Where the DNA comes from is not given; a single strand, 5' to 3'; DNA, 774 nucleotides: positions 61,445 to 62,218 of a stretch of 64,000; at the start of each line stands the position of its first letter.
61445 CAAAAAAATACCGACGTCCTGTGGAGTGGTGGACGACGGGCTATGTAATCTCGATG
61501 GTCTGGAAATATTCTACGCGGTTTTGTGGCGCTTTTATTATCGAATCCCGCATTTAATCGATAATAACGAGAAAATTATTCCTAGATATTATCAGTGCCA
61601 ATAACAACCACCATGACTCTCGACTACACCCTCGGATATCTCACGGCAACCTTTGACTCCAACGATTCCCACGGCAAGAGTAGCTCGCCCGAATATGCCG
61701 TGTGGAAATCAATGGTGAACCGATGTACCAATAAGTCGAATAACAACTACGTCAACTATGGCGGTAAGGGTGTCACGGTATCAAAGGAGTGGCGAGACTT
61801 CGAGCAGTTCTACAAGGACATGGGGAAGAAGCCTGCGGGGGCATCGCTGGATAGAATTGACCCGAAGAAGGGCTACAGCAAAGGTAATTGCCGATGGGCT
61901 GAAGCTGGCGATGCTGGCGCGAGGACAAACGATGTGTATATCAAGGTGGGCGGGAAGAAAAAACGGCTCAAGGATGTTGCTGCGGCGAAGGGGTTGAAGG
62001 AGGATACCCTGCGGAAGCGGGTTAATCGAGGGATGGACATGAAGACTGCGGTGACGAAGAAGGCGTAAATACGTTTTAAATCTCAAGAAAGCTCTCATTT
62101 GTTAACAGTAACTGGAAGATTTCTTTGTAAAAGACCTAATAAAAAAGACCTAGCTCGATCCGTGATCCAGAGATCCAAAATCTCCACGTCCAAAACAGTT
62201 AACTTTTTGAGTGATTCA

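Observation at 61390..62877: Second HIP1-free patch: G-rich phage-type gene followed by an AT-rich 0.8-kb non-coding region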

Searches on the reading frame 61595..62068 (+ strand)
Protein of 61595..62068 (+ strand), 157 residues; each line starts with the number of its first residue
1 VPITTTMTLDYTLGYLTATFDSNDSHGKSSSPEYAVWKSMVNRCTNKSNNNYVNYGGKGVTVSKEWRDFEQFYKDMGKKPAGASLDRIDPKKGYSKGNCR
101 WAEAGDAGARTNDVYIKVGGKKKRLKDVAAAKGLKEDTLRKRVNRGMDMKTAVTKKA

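Call 7: search_protein_families(library=pfam, proteins=[window:61595-62068:+], max_evalue=0.01)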
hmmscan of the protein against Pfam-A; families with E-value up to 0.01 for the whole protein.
window:61595-62068:+ (157 aa): 0 families

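Call 8: search_protein_families(library=phrogs, proteins=[window:61595-62068:+], max_evalue=0.01)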
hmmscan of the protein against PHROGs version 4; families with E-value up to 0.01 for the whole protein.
window:61595-62068:+ (157 aa): 9 families
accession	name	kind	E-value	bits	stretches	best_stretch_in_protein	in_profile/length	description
phrog_3377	-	DNA, RNA and nucleotide metabolism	2.6e-44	152.4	1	23-156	4-140/196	HNH endonuclease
phrog_8790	-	DNA, RNA and nucleotide metabolism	3.1e-34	120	1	17-118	9-110/241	restriction endonuclease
phrog_374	-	DNA, RNA and nucleotide metabolism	5.3e-34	119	1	22-103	261-344/617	HNH endonuclease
phrog_2081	-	DNA, RNA and nucleotide metabolism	2.7e-29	103.6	1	23-106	95-190/433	HNH endonuclease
phrog_953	-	DNA, RNA and nucleotide metabolism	3.9e-19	70.2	1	5-101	194-295/420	HNH endonuclease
phrog_3322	-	DNA, RNA and nucleotide metabolism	4.7e-07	30.8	1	76-101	99-124/162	endonuclease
phrog_1065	-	unknown function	8.7e-05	23.5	1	121-156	56-91/192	-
phrog_3118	-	DNA, RNA and nucleotide metabolism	0.0001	22.9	1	74-101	60-87/287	HNH endonuclease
phrog_1035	-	DNA, RNA and nucleotide metabolism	0.00029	21.8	1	71-102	162-202/271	endonuclease VII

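Call 9: search_protein_families(library=ncbifam, proteins=[window:61595-62068:+], max_evalue=0.01)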
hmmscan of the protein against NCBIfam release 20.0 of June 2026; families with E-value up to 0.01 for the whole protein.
window:61595-62068:+ (157 aa): 0 families

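Call 15: find_homologous_proteins(query=window:61613-62068:+)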
Query window:61613-62068:+ (151 aa): 35 proteins with E <= 0.001 among 105 candidates.
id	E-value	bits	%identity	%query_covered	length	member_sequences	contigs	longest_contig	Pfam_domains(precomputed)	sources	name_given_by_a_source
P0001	1.5e-82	293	87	100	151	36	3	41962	-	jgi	jgi:hypothetical protein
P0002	1.2e-79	284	87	100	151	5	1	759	-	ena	-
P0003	7.4e-54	200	63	98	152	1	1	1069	-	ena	-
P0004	8.4e-54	200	63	99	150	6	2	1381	-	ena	-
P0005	3.1e-27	114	41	95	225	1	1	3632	-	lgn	-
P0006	3.6e-25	107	46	85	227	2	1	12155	-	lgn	-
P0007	4.0e-25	107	46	81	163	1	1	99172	-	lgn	-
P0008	1.1e-24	105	43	79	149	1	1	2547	-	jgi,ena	-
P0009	1.2e-24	105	39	91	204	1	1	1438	-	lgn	-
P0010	1.2e-24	105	43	86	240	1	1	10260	-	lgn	-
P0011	4.5e-24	103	42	84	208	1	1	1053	-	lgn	-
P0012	1.4e-23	102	57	56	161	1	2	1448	-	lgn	-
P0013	2.8e-22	98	40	82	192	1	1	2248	-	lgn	-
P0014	9.9e-22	96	41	89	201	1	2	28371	-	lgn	-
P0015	1.8e-21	95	44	87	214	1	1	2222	-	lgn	-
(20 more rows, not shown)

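Call 17: find_encoding_contigs(protein=P0001, flank=10000, max_places=6)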
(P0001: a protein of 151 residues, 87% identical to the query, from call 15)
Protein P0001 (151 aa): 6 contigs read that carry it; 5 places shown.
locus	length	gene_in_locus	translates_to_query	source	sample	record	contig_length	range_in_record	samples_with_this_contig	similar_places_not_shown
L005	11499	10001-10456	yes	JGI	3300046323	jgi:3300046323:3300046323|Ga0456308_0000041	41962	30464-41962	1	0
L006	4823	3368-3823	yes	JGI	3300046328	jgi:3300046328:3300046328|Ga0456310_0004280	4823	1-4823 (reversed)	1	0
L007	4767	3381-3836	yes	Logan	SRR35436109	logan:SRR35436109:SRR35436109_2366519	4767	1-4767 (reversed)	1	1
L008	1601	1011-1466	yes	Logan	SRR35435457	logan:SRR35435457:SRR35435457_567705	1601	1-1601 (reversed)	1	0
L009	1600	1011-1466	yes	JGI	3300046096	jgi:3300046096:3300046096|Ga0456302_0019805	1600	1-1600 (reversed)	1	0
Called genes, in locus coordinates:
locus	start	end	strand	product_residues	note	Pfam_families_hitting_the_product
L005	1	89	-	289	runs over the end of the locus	PF01551:Peptidase_M23 (weak)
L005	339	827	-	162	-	-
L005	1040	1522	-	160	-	-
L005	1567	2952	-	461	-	-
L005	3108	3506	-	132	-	-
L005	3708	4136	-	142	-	-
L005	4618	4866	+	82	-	-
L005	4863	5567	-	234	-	PF02562:PhoH, PF13245:AAA_19 (weak), PF13604:AAA_30 (weak)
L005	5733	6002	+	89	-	-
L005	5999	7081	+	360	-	-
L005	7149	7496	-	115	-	-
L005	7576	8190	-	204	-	-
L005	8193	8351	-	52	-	-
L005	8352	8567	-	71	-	-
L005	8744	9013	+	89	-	-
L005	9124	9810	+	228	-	-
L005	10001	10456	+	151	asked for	-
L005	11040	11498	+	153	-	?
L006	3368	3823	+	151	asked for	-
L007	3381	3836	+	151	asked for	-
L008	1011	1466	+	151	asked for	-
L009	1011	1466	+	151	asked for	-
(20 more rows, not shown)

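Call 18: find_encoding_contigs(protein=window:61613-62068:+, flank=10000, max_places=6)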
Protein window:61613-62068:+ (151 aa): 1 contig read that carries it; 1 place shown.
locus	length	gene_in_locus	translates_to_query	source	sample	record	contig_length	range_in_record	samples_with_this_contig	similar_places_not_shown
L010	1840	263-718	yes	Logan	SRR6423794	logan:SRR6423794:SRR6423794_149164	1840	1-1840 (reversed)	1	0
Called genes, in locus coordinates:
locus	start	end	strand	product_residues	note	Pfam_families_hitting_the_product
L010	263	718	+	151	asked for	-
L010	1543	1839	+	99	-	?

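Call 31: find_encoding_contigs(protein=P0003, flank=10000)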
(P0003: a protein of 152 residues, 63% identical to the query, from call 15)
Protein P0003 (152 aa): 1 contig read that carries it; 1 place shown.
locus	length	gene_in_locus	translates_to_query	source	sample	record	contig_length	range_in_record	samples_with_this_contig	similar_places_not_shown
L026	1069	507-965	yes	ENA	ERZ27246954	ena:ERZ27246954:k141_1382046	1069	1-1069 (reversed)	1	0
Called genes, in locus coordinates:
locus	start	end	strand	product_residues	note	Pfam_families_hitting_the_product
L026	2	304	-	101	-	?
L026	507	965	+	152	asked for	-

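Call 32: find_encoding_contigs(protein=P0004, flank=10000)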
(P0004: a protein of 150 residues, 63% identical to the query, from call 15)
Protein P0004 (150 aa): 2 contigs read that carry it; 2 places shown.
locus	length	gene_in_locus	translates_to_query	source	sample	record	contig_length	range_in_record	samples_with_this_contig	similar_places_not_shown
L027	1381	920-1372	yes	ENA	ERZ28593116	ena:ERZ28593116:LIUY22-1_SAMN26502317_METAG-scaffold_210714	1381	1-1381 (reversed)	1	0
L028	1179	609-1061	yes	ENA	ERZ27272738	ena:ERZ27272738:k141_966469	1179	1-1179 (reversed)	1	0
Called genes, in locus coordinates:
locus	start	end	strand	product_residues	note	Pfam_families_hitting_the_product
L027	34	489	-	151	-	-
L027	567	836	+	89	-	-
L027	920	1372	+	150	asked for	-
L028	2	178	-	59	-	?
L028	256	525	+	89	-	-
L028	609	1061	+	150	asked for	-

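Call 33: find_encoding_contigs(protein=P0007, flank=6000)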
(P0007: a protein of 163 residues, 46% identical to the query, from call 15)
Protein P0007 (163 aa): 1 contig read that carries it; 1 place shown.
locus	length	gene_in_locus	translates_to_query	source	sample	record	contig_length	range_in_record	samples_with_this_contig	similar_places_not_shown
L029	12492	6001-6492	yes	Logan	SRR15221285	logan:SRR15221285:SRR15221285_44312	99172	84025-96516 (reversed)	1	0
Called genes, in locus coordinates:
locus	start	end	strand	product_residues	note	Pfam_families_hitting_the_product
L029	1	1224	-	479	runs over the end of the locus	PF04851:ResIII, PF00270:DEAD (weak), PF00271:Helicase_C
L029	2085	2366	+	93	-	-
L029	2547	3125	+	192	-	-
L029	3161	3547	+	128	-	-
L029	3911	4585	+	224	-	PF01520:Amidase_3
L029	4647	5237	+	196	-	PF01712:dNK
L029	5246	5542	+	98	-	-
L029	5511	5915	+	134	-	PF03819:MazG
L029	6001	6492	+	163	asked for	-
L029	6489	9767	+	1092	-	PF02811:PHP, PF07733:DNA_pol3_alpha, PF17657:DNA_pol3_finger, PF14579:HHH_6, PF01336:tRNA_anti-codon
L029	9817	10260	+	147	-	-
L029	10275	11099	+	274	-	-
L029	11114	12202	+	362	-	PF08804:gp32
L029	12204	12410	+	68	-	-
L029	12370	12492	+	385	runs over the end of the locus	PF06745:ATPase (weak), PF00154:RecA_N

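Call 35: search_solved_structures(query=window:61613-62068:+, max_evalue=1, show_alignments=2)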
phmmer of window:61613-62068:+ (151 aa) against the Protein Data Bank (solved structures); distinct sequences matched with E-value up to 1: 2.
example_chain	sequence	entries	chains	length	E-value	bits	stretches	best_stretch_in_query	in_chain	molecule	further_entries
8etq_A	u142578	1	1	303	0.069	16.7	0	116-144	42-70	k-cTRP5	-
1cmz_A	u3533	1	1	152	0.37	14.4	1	48-144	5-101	PROTEIN (GAIP (G-ALPHA INTERACTING) PROTEIN)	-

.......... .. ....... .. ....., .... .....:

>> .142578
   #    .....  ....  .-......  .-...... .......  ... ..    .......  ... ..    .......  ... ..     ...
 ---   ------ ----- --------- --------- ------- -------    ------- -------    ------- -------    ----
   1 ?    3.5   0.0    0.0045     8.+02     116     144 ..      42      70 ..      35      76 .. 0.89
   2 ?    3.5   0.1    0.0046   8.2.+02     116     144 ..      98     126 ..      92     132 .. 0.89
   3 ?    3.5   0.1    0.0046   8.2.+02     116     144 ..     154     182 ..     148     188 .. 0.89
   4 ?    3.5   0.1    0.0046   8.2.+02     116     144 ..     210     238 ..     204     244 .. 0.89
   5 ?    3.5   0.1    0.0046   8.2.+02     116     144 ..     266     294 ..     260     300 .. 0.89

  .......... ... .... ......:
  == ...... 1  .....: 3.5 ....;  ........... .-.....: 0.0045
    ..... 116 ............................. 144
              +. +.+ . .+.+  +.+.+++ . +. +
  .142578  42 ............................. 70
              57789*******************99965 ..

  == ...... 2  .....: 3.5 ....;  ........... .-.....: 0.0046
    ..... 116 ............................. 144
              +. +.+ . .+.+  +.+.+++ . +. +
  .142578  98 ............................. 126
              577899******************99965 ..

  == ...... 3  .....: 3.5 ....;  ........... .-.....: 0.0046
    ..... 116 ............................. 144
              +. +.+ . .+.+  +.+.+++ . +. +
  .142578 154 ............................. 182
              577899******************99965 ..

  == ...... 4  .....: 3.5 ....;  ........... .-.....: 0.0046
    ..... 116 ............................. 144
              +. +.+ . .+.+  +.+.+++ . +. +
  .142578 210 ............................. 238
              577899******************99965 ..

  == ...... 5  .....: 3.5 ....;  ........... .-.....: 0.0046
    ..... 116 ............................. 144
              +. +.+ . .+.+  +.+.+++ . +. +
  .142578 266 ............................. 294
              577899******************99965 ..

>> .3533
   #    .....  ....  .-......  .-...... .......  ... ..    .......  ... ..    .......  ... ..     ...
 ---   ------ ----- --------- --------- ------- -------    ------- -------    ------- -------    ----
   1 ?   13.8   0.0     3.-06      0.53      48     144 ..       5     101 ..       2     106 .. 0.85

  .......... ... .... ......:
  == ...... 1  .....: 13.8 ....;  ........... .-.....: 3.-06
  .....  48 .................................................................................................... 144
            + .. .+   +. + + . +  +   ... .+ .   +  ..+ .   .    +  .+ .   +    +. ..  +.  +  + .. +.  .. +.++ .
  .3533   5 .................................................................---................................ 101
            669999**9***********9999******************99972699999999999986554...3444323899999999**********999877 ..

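Call 41: predict_structure(alignment_id=A2)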
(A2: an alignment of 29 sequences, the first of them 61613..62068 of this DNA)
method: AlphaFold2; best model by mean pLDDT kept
length: 151 residues; sequences in the alignment: 29
mean_pLDDT: 85.4   pTM: 0.60
mean pLDDT of the five models: 85.4, 82.5, 82.0, 82.0, 81.9
residues with pLDDT >= 90: 67; 70-90: 64; 50-70: 19; < 50: 1
segments of 3 or more residues with pLDDT < 50: none
pLDDT, mean of each block of 10 residues (from residue 1): 85 63 89 96 95 96 95 92 91 83 63 82 86 88 81 55
secondary structure, 60 per line:
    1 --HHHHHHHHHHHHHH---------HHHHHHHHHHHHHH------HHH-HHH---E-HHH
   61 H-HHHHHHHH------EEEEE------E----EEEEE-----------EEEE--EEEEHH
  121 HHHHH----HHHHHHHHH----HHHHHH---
elements in order: H3-16 H26-39 H58-61 H63-70 E77-81 E93-97 E109-112 E115-118 H119-125 H130-138 H143-148

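Call 45: fold_search(model_id=the predicted structure, library=pdb)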
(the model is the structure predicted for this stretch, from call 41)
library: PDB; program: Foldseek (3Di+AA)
matches with E <= 10: 106; with E <= 0.001: 0
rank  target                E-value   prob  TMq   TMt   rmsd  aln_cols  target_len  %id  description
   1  3ldy_A                8.8e-01  0.44  0.35  0.37   3.9       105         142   16  An extraordinary mechanism of DNA perturbation exhibited by the rare-cutting HNH restriction endonuclease PacI (released 2010-04-21)
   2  5i2d_D                1.8e+00  0.04  0.15  0.03  14.6       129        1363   11  Crystal structure of T. thermophilus TTHB099 class II transcription activation complex: TAP-RPo (released 2016-06-22)
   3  8tsc_A                1.8e+00  0.02  0.12  0.03  14.0       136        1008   10  Human PI3K p85alpha/p110alpha H1047R bound to compound 3 (released 2023-11-22)
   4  2fcl                  1.9e+00  0.02  0.16  0.16  14.8       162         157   18  Crystal structure of a putative nucleotidyltransferase (tm1012) from Thermotoga maritima at 1.35 A resolution (released 2006-03-14)
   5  2ewr                  2.0e+00  0.02  0.16  0.15  15.8       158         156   16  Crystal structure of a putative nucleotidyltransferase (tm1012) from Thermotoga maritima at 1.60 A resolution (released 2005-12-06)
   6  8w8o_D                2.3e+00  0.03  0.15  0.03  14.5       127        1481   12  Thermus thermophilus initiation complex in the half-translocated state (released 2024-07-24)
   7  5voi_D                2.7e+00  0.03  0.15  0.03  14.5       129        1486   12  X-ray crystal structure of bacterial RNA polymerase and pyrG promoter complex (released 2017-05-24)
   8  8ts9_A                2.7e+00  0.02  0.12  0.03  14.0       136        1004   10  Human PI3K p85alpha/p110alpha H1047R bound to compound 1 (released 2023-11-22)
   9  9ujk_D                2.9e+00  0.03  0.15  0.03  14.6       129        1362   12  CryoEM structure of the T.thermophilus transcription initiation complex in the presence of ATP (released 2025-10-22)
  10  6koo_D                3.1e+00  0.08  0.13  0.02  12.6        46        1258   13  Mycobacterium tuberculosis initial transcription complex comprising sigma H and 5'-OH RNA of 7 nt (released 2020-03-11)
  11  5iox                  3.3e+00  0.04  0.12  0.12   7.7        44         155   14  Xanthomonas campestris Peroxiredoxin Q - Structure LUss (released 2016-09-21)
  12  9uko_D                3.3e+00  0.02  0.14  0.03  14.6       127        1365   12  CryoEM structure of the T.thermophilus transcription initiation complex bound to Ap4A-C, -1 dA in the template DNA str (released 2025-10-22)
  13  4xln_D                3.3e+00  0.02  0.15  0.03  14.6       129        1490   10  Crystal structure of T. aquaticus transcription initiation complex containing bubble promoter and RNA (released 2015-09-23)
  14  5tjg_D                3.3e+00  0.02  0.15  0.03  14.9       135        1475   10  Thermus aquaticus delta1.1-sigmaA holoenzyme/downstream-fork promoter complex with an open clamp (released 2017-06-21)
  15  8tsa_A                3.3e+00  0.01  0.14  0.04  13.9       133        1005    9  Human PI3K p85alpha/p110alpha H1047R bound to compound 2 (released 2023-11-22)
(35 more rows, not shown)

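Call 53: find_related_loci(query=window:61613-62068:+, collection=metagenome_contigs, flank=6000)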
Query window:61613-62068:+ (151 aa) in metagenome_contigs; peptide patterns used: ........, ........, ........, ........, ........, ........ (x = any residue, [..] = any of these).
84 stretches matched a pattern; 44 encode a relative of the query (tblastn E <= 1e-3); 44 distinct loci.
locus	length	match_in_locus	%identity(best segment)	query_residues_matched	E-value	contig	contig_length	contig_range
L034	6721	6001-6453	93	1-151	2e-94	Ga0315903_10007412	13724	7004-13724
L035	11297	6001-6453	93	1-151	2e-94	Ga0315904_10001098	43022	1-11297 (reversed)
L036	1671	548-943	43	15-139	2e-31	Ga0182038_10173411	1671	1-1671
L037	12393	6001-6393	40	20-147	8e-29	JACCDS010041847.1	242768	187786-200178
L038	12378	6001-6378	42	20-142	5e-28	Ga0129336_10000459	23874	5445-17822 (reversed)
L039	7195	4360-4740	43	19-142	3e-28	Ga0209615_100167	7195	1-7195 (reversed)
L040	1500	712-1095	41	19-143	5e-28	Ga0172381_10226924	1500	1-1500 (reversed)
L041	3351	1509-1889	42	19-142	1e-27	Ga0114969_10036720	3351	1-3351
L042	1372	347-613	51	10-97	4e-28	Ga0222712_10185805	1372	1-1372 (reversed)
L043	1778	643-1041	39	17-148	7e-28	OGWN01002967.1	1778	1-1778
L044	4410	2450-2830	41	19-142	3e-27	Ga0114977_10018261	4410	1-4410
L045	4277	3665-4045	41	19-142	3e-27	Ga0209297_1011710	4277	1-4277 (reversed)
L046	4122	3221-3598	40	20-142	5e-27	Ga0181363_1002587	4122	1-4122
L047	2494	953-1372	40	14-150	8e-27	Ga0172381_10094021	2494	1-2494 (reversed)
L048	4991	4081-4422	41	28-140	1e-26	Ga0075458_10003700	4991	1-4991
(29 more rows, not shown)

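Call 54: find_related_loci(query=window:61613-62068:+, collection=genome_contigs, flank=6000)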
Query window:61613-62068:+ (151 aa) in genome_contigs; peptide patterns used: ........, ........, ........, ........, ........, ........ (x = any residue, [..] = any of these).
21 stretches matched a pattern, but none encodes a relative of the query by tblastn (E <= 1e-3).

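Call 61: search_protein_families(library=pfam, alignment_id=A2, max_evalue=1)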
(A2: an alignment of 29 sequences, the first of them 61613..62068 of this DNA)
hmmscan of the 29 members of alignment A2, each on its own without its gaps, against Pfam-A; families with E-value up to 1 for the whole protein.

A. member 1, window:61613-62068:+ (151 aa): 0 families

B. families by the number of members that match (of 29 scanned): 29 families (the first 25 are shown)
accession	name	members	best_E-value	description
PF00847.26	AP2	2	4.7e-11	AP2 domain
PF21817.3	CapR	2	0.00011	CapR homology domain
PF05207.18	Zn_ribbon_CSL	2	0.043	CSL zinc finger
PF01381.28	HTH_3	1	1.5e-06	Helix-turn-helix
PF13443.12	HTH_26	1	4.7e-06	Cro/C1-type HTH DNA-binding domain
PF13560.12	HTH_31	1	4.4e-05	Helix-turn-helix domain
PF01022.26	HTH_5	1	0.0053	Bacterial regulatory protein, arsR family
PF09339.16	HTH_IclR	1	0.012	IclR helix-turn-helix domain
PF04545.22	Sigma70_r4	1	0.013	Sigma-70, region 4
PF13518.12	HTH_28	1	0.018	Helix-turn-helix domain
PF09082.15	DUF1922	1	0.026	Domain of unknown function (DUF1922)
PF00356.27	LacI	1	0.029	Bacterial regulatory proteins, lacI family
PF07682.17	SOR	1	0.035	Sulphur oxygenase reductase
PF13412.12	HTH_24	1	0.04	Winged helix-turn-helix DNA-binding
PF13751.12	DDE_Tnp_1_6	1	0.04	Transposase DDE domain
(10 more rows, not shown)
